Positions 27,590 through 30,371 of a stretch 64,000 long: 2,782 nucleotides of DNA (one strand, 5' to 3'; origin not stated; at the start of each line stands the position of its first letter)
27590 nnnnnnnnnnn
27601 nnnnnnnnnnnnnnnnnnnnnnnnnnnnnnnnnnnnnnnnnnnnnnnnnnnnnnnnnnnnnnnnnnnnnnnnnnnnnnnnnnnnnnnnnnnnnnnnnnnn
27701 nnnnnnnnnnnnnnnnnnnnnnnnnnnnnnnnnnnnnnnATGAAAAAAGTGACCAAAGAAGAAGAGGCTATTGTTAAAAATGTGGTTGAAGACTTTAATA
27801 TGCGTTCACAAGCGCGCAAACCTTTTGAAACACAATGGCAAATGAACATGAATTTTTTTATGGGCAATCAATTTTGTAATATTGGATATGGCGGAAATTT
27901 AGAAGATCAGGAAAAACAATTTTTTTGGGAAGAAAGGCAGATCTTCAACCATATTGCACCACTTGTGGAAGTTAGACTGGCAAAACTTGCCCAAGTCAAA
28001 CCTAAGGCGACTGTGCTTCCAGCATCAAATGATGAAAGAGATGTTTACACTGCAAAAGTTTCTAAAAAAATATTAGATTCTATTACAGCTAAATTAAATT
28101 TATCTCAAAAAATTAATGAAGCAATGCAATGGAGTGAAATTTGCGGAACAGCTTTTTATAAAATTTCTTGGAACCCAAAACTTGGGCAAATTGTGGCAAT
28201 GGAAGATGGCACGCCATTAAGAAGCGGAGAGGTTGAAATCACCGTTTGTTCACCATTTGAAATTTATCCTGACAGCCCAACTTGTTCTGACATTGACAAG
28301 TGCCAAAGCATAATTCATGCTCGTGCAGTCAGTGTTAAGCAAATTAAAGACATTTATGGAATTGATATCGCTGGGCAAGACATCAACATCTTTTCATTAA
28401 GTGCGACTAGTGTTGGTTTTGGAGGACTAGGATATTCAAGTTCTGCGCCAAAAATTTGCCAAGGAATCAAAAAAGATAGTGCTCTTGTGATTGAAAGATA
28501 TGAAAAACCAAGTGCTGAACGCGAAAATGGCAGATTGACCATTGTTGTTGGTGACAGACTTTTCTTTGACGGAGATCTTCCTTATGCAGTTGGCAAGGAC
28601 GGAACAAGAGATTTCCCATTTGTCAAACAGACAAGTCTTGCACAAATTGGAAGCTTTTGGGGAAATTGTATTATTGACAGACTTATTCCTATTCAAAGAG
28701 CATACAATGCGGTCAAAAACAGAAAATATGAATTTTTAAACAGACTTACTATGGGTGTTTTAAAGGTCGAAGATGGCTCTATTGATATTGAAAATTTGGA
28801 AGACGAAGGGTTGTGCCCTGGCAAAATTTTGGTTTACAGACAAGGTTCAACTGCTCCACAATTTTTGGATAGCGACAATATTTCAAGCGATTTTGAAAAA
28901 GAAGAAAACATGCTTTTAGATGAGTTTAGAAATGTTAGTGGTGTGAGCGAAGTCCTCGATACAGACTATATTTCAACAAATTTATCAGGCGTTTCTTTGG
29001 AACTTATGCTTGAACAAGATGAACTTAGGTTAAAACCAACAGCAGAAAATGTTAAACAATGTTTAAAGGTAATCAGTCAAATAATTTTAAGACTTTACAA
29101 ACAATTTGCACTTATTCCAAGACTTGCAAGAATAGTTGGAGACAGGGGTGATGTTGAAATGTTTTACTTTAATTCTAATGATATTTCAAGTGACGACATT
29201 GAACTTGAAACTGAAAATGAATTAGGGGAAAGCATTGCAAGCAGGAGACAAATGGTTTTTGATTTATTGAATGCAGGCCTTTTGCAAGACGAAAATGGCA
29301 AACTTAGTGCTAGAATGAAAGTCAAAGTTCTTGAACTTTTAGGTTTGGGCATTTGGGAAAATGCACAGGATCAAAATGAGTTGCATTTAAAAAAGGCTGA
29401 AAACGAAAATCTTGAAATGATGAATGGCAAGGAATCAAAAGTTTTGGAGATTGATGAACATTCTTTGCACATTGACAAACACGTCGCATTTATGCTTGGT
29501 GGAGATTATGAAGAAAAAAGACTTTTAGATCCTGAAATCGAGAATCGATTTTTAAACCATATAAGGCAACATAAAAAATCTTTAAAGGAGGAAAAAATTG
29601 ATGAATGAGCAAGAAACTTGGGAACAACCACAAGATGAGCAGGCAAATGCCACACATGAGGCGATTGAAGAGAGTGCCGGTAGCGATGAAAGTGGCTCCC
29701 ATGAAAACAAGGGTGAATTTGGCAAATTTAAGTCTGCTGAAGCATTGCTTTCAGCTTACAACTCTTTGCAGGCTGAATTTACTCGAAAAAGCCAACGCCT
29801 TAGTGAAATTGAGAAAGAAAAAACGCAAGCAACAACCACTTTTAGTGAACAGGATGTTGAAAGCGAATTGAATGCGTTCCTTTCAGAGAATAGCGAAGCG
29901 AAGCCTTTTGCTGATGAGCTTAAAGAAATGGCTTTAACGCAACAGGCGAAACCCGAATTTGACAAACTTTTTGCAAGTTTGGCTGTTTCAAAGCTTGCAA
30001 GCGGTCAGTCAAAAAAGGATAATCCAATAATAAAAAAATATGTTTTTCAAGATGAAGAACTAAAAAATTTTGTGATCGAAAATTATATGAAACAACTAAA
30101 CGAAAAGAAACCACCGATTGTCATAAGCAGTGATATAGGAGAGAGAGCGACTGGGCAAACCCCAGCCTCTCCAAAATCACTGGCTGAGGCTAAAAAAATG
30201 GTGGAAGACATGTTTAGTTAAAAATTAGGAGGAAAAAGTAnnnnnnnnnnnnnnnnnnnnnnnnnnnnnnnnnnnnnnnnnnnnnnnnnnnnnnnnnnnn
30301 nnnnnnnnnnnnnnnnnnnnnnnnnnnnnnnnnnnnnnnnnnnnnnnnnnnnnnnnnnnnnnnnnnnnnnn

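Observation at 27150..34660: Compact phage head/nozzle module with no large terminase, integrase, regulators, tail fibre or lysin, wedged between housekeeping operons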

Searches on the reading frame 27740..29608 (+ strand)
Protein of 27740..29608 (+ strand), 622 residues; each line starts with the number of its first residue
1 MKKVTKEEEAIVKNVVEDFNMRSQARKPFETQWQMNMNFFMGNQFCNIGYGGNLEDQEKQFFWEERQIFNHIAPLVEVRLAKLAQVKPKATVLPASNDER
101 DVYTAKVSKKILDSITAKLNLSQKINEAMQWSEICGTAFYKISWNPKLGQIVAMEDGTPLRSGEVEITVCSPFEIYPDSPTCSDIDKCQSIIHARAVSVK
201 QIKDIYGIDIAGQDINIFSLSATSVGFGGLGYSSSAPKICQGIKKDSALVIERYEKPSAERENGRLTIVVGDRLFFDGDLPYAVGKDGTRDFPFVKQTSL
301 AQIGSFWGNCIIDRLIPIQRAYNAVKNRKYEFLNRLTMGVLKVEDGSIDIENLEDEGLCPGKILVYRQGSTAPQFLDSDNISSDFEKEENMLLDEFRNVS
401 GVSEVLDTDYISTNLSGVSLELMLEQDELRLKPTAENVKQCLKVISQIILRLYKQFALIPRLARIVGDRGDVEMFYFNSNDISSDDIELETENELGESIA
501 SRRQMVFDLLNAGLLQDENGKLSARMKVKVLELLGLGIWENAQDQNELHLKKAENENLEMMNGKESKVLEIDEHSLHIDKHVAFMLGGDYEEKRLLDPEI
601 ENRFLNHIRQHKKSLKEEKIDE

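Call 4: search_protein_families(library=pfam, proteins=[window:27740-29608:+], max_evalue=0.1)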
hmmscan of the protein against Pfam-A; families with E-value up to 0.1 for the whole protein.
window:27740-29608:+ (622 aa): 2 families
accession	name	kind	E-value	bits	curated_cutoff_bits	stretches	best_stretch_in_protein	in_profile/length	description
PF16510.12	P22_portal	-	1.2e-14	54.2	26.1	1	272-509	260-506/594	Phage P22-like portal protein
PF23899.1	SU10_portal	-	3e-07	29.7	30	1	291-468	311-489/593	Phage SU10 portal protein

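Call 5: search_protein_families(library=phrogs, proteins=[window:27740-29608:+], max_evalue=0.1)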
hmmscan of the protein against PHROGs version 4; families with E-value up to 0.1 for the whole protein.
window:27740-29608:+ (622 aa): 3 families
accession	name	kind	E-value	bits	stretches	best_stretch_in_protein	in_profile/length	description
phrog_156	-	head and packaging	6.9e-34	118.3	1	5-504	5-518/681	portal protein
phrog_332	-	connector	1.2e-08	34.8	1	106-437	108-409/560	head-tail adaptor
phrog_1216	-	head and packaging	2e-05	24.3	1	163-467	210-523/714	portal protein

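Call 75: search_protein_families(library=ncbifam, proteins=[window:27740-29605:+], max_evalue=0.01)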
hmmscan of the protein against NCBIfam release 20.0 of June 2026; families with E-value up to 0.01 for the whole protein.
window:27740-29605:+ (622 aa): 0 families

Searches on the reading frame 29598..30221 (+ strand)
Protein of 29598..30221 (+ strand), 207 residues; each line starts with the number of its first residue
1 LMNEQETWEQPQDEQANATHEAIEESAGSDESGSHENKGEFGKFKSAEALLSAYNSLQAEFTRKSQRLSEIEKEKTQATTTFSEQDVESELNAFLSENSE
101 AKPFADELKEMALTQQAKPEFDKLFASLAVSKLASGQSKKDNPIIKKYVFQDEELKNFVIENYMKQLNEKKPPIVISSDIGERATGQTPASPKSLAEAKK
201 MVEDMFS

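Call 4: search_protein_families(library=pfam, proteins=[window:29598-30221:+], max_evalue=0.1)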
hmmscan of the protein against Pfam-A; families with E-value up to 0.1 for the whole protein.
window:29598-30221:+ (207 aa): 0 families

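Call 5: search_protein_families(library=phrogs, proteins=[window:29598-30221:+], max_evalue=0.1)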
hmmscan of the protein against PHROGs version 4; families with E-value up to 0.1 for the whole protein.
window:29598-30221:+ (207 aa): 0 families

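Call 75: search_protein_families(library=ncbifam, proteins=[window:29598-30218:+], max_evalue=0.01)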
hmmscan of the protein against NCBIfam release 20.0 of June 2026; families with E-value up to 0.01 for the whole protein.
window:29598-30218:+ (207 aa): 0 families
